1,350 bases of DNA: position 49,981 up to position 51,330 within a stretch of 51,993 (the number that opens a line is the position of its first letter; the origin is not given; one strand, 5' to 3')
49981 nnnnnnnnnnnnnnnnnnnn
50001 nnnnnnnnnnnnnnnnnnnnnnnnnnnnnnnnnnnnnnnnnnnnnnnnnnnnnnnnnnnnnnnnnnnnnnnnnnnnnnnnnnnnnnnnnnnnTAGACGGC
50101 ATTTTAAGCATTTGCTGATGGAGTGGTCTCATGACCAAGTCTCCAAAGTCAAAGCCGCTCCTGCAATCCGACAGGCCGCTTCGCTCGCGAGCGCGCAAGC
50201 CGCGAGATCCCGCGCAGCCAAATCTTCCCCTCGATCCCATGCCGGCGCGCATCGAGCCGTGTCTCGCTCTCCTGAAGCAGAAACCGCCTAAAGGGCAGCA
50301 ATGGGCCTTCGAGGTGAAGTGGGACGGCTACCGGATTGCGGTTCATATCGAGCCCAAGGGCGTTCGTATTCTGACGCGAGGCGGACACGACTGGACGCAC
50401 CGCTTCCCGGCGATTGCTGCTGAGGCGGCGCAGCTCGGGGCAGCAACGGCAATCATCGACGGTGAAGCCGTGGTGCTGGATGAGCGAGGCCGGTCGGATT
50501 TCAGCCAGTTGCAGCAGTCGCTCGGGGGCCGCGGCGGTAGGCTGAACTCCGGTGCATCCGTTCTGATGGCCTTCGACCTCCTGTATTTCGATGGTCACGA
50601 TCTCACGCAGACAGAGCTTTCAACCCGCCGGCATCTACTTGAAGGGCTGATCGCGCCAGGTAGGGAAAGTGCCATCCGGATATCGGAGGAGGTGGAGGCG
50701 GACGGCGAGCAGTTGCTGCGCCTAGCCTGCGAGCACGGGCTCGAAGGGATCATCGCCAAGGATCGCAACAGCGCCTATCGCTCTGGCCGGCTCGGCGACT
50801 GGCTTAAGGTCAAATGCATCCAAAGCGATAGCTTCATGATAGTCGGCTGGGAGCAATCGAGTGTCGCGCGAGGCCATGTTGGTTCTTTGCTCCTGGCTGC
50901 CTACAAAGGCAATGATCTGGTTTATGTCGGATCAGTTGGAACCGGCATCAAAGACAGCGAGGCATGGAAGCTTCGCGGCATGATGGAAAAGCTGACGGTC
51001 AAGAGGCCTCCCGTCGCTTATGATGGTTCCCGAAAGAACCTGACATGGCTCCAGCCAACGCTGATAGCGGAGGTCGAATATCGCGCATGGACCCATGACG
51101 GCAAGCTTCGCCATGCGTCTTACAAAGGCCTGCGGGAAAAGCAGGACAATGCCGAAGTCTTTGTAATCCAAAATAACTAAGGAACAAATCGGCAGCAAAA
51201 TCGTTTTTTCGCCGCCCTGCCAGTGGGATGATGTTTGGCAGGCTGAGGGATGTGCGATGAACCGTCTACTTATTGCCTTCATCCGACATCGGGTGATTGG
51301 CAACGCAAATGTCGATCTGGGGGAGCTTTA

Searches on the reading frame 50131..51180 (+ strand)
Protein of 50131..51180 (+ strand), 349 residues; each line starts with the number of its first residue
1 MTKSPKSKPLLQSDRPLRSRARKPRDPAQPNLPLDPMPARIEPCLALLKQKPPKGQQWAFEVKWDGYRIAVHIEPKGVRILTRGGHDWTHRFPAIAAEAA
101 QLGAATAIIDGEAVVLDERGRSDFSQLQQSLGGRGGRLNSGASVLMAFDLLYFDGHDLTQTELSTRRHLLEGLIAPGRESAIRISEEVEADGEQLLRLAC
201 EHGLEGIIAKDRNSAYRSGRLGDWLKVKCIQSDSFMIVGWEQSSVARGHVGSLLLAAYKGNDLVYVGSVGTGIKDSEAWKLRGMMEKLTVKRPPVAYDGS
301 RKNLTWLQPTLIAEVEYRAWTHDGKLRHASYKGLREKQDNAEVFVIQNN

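Call 3: search_protein_families(library=pfam, proteins=[window:50131-51180:+], max_evalue=0.1)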
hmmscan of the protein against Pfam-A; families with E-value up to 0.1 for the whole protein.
window:50131-51180:+ (349 aa): 4 families
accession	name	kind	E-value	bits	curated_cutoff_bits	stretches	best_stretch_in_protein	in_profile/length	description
PF01068.26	DNA_ligase_A_M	-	7.2e-33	114.4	26.2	1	55-228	19-204/204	ATP dependent DNA ligase domain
PF04679.21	DNA_ligase_A_C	-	6.4e-25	87.8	27.5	1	247-336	2-92/94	ATP dependent DNA ligase C terminal region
PF09414.15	RNA_ligase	-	6.6e-05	23.5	27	1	57-228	2-171/171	RNA ligase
PF14743.12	DNA_ligase_OB_2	-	0.027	14.9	28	0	314-335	45-66/66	DNA ligase OB-like domain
